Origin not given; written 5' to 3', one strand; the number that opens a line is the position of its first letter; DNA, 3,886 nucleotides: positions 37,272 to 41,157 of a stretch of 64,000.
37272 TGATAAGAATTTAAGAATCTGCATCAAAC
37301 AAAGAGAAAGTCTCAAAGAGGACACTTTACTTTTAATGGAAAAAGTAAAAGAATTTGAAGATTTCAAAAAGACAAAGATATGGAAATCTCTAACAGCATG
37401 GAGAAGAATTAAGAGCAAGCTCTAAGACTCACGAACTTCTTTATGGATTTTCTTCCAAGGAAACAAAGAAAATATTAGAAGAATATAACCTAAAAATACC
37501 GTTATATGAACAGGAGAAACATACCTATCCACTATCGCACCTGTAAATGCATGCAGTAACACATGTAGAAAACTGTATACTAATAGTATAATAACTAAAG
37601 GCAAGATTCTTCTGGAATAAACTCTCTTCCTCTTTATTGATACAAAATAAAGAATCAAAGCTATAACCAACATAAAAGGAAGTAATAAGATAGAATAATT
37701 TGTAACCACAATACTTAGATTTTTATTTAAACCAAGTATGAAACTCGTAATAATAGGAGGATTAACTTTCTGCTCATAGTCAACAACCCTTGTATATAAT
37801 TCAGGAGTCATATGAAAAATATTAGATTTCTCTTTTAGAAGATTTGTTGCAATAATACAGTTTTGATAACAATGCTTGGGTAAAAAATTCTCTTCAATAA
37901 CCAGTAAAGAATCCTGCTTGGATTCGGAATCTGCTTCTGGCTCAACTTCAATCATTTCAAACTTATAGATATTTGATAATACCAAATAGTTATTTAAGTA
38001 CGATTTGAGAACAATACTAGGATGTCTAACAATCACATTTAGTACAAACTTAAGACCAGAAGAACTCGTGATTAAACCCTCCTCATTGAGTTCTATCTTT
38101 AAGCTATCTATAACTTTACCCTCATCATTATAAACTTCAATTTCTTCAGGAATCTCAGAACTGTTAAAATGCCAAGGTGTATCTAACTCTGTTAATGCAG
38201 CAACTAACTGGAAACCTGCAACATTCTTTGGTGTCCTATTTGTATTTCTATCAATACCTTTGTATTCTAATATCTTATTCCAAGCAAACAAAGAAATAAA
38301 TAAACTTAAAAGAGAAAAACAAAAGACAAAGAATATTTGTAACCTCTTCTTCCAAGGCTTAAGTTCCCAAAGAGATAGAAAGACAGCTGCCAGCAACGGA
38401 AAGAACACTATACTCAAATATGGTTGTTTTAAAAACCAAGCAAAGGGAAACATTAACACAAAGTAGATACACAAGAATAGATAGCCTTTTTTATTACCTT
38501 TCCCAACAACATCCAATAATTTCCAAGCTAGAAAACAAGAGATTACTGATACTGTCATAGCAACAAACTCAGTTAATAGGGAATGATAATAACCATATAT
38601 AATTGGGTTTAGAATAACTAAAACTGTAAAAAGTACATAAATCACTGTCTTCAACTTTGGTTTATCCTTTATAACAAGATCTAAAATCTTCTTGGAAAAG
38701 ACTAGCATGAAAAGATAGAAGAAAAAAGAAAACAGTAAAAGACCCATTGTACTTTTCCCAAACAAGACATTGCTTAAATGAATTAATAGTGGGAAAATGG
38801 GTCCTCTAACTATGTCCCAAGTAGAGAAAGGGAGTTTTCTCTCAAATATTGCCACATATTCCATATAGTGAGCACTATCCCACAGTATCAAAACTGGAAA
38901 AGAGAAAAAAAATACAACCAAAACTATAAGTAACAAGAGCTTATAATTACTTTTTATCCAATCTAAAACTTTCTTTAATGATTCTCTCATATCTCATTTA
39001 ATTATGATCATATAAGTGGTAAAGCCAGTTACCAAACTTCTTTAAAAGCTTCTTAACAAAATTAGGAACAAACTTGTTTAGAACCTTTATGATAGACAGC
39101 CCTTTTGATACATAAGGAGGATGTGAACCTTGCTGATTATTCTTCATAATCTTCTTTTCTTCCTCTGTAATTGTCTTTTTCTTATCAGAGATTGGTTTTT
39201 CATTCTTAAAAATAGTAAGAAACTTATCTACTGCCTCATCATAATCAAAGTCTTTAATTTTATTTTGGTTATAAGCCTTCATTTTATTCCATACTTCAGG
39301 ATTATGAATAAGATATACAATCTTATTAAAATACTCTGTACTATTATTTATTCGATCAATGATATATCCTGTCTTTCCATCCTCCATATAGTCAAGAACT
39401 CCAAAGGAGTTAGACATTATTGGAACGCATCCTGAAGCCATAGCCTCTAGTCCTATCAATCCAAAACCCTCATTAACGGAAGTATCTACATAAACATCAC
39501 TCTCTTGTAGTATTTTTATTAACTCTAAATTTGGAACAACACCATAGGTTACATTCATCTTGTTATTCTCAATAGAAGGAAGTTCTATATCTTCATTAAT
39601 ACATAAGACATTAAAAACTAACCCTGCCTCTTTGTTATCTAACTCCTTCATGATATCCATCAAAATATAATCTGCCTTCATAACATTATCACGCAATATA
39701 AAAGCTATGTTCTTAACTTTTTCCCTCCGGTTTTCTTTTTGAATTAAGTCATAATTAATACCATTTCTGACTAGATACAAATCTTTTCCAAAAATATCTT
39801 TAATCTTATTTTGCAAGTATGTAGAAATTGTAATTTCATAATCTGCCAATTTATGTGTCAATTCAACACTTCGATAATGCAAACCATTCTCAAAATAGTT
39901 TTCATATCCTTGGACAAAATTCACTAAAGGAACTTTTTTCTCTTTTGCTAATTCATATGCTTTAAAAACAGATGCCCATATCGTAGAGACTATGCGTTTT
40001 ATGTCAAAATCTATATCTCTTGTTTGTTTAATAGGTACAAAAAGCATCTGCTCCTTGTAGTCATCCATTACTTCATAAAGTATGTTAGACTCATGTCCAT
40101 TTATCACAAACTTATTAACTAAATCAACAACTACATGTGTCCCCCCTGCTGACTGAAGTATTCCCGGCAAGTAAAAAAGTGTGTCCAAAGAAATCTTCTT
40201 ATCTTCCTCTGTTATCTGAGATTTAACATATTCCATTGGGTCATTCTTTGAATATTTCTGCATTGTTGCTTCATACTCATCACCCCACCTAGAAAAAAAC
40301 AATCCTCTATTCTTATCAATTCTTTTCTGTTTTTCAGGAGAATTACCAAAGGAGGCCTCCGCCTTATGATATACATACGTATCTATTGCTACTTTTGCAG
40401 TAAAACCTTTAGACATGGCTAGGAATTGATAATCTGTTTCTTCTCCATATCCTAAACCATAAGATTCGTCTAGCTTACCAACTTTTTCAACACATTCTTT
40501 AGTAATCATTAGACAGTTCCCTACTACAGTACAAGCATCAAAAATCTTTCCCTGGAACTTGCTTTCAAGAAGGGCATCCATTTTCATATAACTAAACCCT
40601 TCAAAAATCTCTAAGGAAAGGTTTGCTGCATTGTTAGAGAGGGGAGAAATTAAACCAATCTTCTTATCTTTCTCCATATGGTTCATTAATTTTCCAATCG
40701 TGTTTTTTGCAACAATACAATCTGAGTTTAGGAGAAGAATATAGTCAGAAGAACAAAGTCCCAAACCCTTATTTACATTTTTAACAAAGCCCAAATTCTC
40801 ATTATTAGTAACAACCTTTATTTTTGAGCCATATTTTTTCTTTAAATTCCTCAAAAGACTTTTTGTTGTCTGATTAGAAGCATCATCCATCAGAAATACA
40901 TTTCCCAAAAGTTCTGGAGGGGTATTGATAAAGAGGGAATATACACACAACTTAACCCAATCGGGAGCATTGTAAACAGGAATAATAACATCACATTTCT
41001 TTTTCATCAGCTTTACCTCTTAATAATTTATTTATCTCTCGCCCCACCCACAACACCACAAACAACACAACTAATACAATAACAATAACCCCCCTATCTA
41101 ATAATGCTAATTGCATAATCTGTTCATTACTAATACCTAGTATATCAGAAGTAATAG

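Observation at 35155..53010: ~18-kb glycan synthesis/modification/export island combining a lipid-linked GtrB-like glycosyltransferase, two GT-C-like polytopic proteins, three methyltransferases and a Wzm/Wzt exporter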

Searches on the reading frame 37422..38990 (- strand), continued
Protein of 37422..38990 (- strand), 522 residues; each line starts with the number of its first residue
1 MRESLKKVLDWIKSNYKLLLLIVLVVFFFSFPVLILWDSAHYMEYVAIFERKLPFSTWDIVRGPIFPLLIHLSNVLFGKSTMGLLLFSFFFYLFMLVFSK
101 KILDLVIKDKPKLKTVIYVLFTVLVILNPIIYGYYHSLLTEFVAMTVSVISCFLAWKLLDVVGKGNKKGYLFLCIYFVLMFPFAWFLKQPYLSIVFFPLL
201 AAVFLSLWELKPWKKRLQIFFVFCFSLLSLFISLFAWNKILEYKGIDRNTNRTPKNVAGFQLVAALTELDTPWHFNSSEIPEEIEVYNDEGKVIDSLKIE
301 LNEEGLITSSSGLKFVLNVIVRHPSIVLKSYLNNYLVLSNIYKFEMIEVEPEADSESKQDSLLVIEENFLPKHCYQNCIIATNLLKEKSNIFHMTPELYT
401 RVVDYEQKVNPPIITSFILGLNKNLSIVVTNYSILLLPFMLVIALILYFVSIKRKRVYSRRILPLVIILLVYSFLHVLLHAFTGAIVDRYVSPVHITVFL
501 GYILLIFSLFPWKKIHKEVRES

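Call 36: find_related_loci(query=A1, collection=genome_contigs, flank=10000)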
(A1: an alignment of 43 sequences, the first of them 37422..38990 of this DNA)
Query A1 (522 aa) in genome_contigs; peptide patterns used: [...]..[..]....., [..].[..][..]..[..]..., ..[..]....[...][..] (x = any residue, [..] = any of these).
139 stretches matched a pattern; 75 encode a relative of the query (tblastn E <= 1e-3); 74 distinct loci.
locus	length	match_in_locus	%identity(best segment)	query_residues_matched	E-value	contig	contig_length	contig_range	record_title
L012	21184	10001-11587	42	2-522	2e-127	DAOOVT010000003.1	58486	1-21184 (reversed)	MAG TPA_asm: Candidatus Dojkabacteria bacterium isolate AMR_MDS_2434 NODE_308_length_58486_cov_28.733104, whole genome s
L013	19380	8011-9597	42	2-522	1e-126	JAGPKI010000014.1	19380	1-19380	MAG: Caldisericia bacterium isolate Gw_SlDig_bin_87 Gw_SlDig_4717_length_19380_cov_23.460552, whole genome shotgun seque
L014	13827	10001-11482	40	8-501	2e-104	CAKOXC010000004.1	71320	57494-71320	MAG: uncultured Bacilli bacterium isolate REFINED_METABAT215_TOP10_CONTIGS_1500_ASSEMBLY_K77_MERGED__Hadza_MoBio_hadza-E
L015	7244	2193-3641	40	18-494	1e-102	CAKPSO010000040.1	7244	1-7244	MAG: uncultured Bacilli bacterium isolate REFINED_METABAT215_TOP10_CONTIGS_1500_ASSEMBLY_K77_MERGED__Hadza_MoBio_hadza-I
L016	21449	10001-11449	40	26-504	5e-101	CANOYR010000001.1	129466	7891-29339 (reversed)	MAG TPA_asm: uncultured Bacillales bacterium isolate SRR15604567_bin.71_metawrap_v1.3_MAG genome assembly, contig: NODE.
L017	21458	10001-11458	37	26-504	2e-93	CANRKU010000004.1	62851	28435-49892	MAG: uncultured Bacilli bacterium isolate Lapin-033__bin46 genome assembly, contig: Lapin-033__NODE_314_length_62851_cov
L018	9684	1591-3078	36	6-497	2e-89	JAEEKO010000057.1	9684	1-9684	MAG: Bacillales bacterium isolate Tb.RUG.195 k141_8395803_flag=1_multi=7.0000_len=9684, whole genome shotgun sequence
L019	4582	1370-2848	36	18-506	1e-87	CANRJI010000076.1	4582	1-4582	MAG: uncultured Bacilli bacterium isolate Lapin-021__bin10 genome assembly, contig: Lapin-021__NODE_23421_length_4582_co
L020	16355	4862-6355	36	31-514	2e-84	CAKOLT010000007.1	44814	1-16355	MAG: uncultured Bacilli bacterium isolate REFINED_METABAT215_TOP10_CONTIGS_1500_ASSEMBLY_K77_MERGED__Hadza_MoBio_C-REDO_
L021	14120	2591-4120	37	6-507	1e-82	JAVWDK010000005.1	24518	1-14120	MAG: Bacilli bacterium isolate CGS10Y4-bin82 NODE_1629_length_24518_cov_6.116462, whole genome shotgun sequence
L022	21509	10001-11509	37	28-517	5e-79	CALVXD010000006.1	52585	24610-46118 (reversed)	MAG: uncultured Bacilli bacterium isolate BRZ_FH__bin48 genome assembly, contig: BRZ_FH__NODE_716_length_52585_cov_14.25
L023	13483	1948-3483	34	13-513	4e-77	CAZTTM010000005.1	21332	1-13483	MAG TPA_asm: uncultured Muribaculaceae bacterium isolate binchicken_co354_38 genome assembly, contig: NODE_2484_length_2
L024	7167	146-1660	32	28-514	1e-73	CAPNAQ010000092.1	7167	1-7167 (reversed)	MAG TPA_asm: uncultured Clostridia bacterium isolate MGBC107383 genome assembly, contig: MGBC107383.92, whole genome sho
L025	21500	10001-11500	37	25-518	4e-86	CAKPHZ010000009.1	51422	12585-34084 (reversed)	MAG: uncultured Bacilli bacterium isolate REFINED_METABAT215_TOP10_CONTIGS_1500_ASSEMBLY_K77_MERGED__Hadza_MoBio_hadza-E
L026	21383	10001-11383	34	21-522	3e-71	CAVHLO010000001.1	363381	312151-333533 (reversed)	bacterium isolate G02625-L1_cleanbin_000025 genome assembly, contig: Spades_G02625-L1_contig_1, whole genome shotgun seq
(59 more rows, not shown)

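Call 72: search_protein_families(library=ncbifam, proteins=[window:37422-38990:-], max_evalue=0.01)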
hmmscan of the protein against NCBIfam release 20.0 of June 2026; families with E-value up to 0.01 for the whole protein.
window:37422-38990:- (522 aa): 0 families

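Call 91: search_protein_representatives(alignment_id=A1)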
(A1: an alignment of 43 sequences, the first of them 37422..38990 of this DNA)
Query: 43 sequences, 524 profile positions. Proteins with E-value up to 0.001 (for the whole library): 432; up to 1e-10: 367; up to 1e-30: 290. The best 150 are listed.
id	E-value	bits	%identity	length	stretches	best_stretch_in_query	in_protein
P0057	1.7e-207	706.7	-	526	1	1-523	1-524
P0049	2.9e-192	656.5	-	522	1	5-523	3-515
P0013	2.9e-190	649.9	-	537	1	4-523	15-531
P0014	1.1e-189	647.9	-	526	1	3-520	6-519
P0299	1.0e-188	644.7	-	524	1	4-521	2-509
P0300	6.8e-187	638.7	-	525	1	2-523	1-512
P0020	6.1e-186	635.6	-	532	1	3-522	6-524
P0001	5.5e-179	612.6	-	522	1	3-523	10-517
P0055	1.4e-178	611.3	-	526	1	3-522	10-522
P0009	1.2e-176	604.9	-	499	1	2-521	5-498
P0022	2.3e-176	604.0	-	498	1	36-521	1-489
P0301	8.3e-176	602.1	-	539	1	4-520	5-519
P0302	4.2e-175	599.8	-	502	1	24-523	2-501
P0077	1.1e-172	591.8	-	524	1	1-521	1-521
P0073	7.1e-167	572.7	-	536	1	6-518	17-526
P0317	2.2e-138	478.6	-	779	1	4-520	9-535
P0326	1.2e-129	449.8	-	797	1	8-522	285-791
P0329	3.5e-127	441.7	-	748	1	3-521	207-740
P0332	8.9e-127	440.3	-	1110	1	5-521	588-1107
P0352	2.0e-113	396.3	-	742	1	8-516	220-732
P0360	3.2e-109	382.4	-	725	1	6-517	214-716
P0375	3.0e-94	333.0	-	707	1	3-521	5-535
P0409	8.0e-78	278.8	-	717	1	10-513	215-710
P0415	3.7e-76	273.3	-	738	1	8-521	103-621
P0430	1.0e-68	248.7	-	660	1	9-521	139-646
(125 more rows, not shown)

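Call 92: search_protein_families(library=pfam, proteins=[P0317, P0326, P0329, P0332, P0352, P0360, P0375, P0409, P0415, P0430], max_evalue=0.0001)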
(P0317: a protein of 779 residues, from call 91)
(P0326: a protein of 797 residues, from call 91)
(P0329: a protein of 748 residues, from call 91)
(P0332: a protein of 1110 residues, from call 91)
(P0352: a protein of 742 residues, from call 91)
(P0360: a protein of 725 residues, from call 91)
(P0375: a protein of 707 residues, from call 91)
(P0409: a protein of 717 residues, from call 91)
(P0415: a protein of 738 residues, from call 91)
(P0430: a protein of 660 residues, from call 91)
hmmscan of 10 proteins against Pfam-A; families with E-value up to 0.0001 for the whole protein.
P0317 (779 aa): 1 family
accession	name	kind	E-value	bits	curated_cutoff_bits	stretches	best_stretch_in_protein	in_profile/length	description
PF00535.33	Glycos_transf_2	-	2.2e-20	73.7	23.3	1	552-710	2-164/168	Glycosyl transferase family 2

P0326 (797 aa): 1 family
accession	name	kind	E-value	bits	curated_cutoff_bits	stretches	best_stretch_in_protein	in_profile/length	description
PF00535.33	Glycos_transf_2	-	3.8e-08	33.9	23.3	1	29-143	28-132/168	Glycosyl transferase family 2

P0329 (748 aa): 0 families

P0332 (1110 aa): 3 families
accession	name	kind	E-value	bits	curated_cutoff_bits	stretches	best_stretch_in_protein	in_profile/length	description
PF00535.33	Glycos_transf_2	-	1.8e-33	116.3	23.3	2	72-230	1-167/168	Glycosyl transferase family 2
PF13641.12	Glyco_tranf_2_3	-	4.5e-06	27.3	27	0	69-175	1-112/230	Glycosyltransferase like family 2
PF02709.20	Glyco_transf_7C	-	4.6e-06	26.6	23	0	483-501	23-41/78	N-terminal domain of galactosyltransferase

P0352 (742 aa): 0 families

P0360 (725 aa): 0 families

P0375 (707 aa): 0 families

P0409 (717 aa): 1 family
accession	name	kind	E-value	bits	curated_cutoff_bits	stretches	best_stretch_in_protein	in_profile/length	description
PF19484.4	DUF6020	-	2.7e-05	23.1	28.3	1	226-445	160-370/604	Family of unknown function (DUF6020)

P0415 (738 aa): 0 families

P0430 (660 aa): 0 families

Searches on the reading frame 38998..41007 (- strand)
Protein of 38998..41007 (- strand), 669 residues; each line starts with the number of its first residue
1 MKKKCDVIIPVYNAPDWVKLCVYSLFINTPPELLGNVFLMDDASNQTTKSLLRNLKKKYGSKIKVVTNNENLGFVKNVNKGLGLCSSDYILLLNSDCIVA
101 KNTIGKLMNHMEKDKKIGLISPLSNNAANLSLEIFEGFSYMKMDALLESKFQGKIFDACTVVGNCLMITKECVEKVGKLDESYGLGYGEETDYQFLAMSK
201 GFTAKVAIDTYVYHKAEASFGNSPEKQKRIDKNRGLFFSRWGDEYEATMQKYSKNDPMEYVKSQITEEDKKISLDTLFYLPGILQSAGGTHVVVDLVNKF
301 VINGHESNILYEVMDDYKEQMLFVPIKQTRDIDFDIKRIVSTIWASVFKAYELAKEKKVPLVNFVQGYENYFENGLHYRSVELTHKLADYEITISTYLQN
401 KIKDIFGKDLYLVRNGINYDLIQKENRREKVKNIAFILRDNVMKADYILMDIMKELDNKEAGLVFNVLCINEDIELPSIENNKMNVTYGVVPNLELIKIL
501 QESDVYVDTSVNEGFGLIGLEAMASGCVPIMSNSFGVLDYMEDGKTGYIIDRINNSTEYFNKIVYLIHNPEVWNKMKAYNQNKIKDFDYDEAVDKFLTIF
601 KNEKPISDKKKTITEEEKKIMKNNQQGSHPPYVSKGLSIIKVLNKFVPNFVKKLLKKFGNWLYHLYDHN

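Call 4: search_protein_families(library=pfam, proteins=[window:38998-41007:-], max_evalue=0.01)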
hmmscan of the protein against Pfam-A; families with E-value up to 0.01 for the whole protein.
window:38998-41007:- (669 aa): 10 families
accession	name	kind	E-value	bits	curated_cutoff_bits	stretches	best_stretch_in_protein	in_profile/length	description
PF00535.33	Glycos_transf_2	-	3.1e-23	83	23.3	1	7-117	2-109/168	Glycosyl transferase family 2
PF00534.26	Glycos_transf_1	-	1.7e-16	60.6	26.4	1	488-582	78-171/172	Glycosyl transferases group 1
PF13641.12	Glyco_tranf_2_3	-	3.7e-13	50.5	27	1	5-223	3-220/230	Glycosyltransferase like family 2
PF13692.12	Glyco_trans_1_4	-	7.9e-12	46.1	27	1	449-569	20-142/142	Glycosyl transferases group 1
PF10111.15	Glyco_tranf_2_2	-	1.9e-05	24.7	27.3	1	36-197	31-197/276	Glycosyltransferase like family 2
PF20706.3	GT4-conflict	-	3.1e-05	23.6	26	1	497-543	276-322/385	Family 4 Glycosyltransferase in conflict systems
PF13506.12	Glyco_transf_21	-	0.00016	21.7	21.7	1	77-179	21-120/174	Glycosyl transferase family 21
PF13712.12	Glyco_tranf_2_5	-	0.0036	17.5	27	1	44-120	11-88/210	Glycosyltransferase like family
PF13632.12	Glyco_trans_2_3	-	0.0045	17.3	27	1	89-220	1-129/198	Glycosyl transferase family group 2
PF20343.3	DUF6638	-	0.0095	15.3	27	0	384-444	28-89/439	Family of unknown function (DUF6638)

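Call 23: search_protein_families(library=ncbifam, proteins=[window:38998-41007:-], max_evalue=0.001)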
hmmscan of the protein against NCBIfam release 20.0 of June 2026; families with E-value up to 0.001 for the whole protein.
window:38998-41007:- (669 aa): 35 families (the best 25 are shown)
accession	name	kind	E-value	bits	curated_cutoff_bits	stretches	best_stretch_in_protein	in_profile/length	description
TIGR03999.1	thiol_BshA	equivalog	1.6e-14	53.6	273.7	1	496-602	266-372/375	N-acetyl-alpha-D-glucosaminyl L-malate synthase BshA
NF041875.1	EPS_EpsD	equivalog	1.9e-10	40.6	370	1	6-219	2-211/325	exopolysaccharide biosynthesis glycosyltransferase EpsD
TIGR02149.1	glgA_Coryne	subfamily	3e-10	39.8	302.4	1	489-601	270-388/391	glycogen synthase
TIGR03937.1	PgaC_IcaA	equivalog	4.4e-10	39.1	422.3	1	4-178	46-217/407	poly-beta-1,6-N-acetyl-D-glucosamine synthase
TIGR03449.1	mycothiol_MshA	equivalog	4.8e-10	38.9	462.5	1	492-602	293-402/406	D-inositol-3-phosphate glycosyltransferase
TIGR04047.1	MSMEG_0565_glyc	hypoth_equivalog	6.2e-10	38.7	259.85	1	486-599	260-370/373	MSMEG_0565 family glycosyltransferase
NF041139.1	TreT_Thcocales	equivalog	2.5e-09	36.4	775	1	495-601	306-410/412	trehalose synthase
TIGR03111.1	glyc2_xrt_Gpos1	hypoth_equivalog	4e-09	35.8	363.95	1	6-118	52-163/439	TIGR03111 family XrtG-associated glycosyltransferase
NF047683.1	TeichurnBiosyTuaG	equivalog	4.2e-09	36.4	400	1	3-115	6-115/252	teichuronic acid biosynthesis protein TuaG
TIGR01556.1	rhamnosyltran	subfamily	4.8e-09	35.8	200.55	1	38-214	25-200/281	rhamnosyltransferase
NF053739.1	GlytfEpsEBac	equivalog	1e-08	34.5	450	1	4-117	2-113/265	glycosyltransferase EpsE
NF046085.1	XrtY_assoc_Gly1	equivalog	1.1e-08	34.4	400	1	488-602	270-383/387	XrtY-associated glycosyltransferase XYAG1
TIGR03088.1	stp2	hypoth_equivalog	1.3e-08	34.3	409.05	1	496-601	266-371/374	TIGR03088 family PEP-CTERM/XrtA system glycosyltransferase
NF041876.1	EPS_EpsE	equivalog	2e-08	33.9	400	1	489-585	282-377/389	exopolysaccharide biosynthesis GT4 family glycosyltransferase EpsE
NF053787.1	GlcN_PG_synth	equivalog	6.1e-08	31.9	480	1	434-600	200-356/361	N-acetylglucosaminyl phosphatidylglycerol synthase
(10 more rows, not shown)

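Call 57: search_solved_structures(query=window:38998-41007:-, max_evalue=0.001)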
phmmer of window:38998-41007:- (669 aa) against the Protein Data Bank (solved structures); distinct sequences matched with E-value up to 0.001: 15.
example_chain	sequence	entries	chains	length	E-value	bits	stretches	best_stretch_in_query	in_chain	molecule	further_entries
2x6q_A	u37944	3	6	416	1.6e-07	33.4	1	496-600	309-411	TREHALOSE-SYNTHASE TRET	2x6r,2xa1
6n1x_A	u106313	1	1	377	1.1e-06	30.6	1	499-577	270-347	Glycosyltransferase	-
2xa2_A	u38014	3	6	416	1.1e-06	30.6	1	496-600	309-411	TREHALOSE-SYNTHASE TRET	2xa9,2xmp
6d9t_A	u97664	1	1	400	1.1e-06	30.6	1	499-578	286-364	Glycosyl transferase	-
4pqg_A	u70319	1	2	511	1.2e-05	27.2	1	488-568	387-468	Glycosyltransferase Gtf1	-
6tvp_A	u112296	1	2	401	5.7e-05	25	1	490-562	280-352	Alpha-maltose-1-phosphate synthase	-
3bcv_A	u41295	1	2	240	7.8e-05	24.5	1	4-104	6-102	Putative glycosyltransferase protein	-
2jjm_A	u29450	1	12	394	9e-05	24.3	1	497-601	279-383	GLYCOSYL TRANSFERASE, GROUP 1 FAMILY PROTEIN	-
3mbo_A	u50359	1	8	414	9.9e-05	24.2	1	497-601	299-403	Glycosyltransferase, group 1 family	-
2d7i_A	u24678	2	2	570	0.00021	23.1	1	6-121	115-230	Polypeptide N-acetylgalactosaminyltransferase 10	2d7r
3c4q_A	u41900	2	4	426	0.00046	22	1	492-552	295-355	Predicted glycosyltransferases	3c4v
3c48_A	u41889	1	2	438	0.00049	21.9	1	492-552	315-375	Predicted glycosyltransferases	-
6p61_A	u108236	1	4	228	0.00052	21.8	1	5-105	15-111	Glycosyltransferase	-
5i45_A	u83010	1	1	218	0.0007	21.4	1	499-575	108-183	Glycosyl transferases group 1 family protein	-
2r60_A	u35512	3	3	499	0.00094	21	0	502-608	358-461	Glycosyl transferase, group 1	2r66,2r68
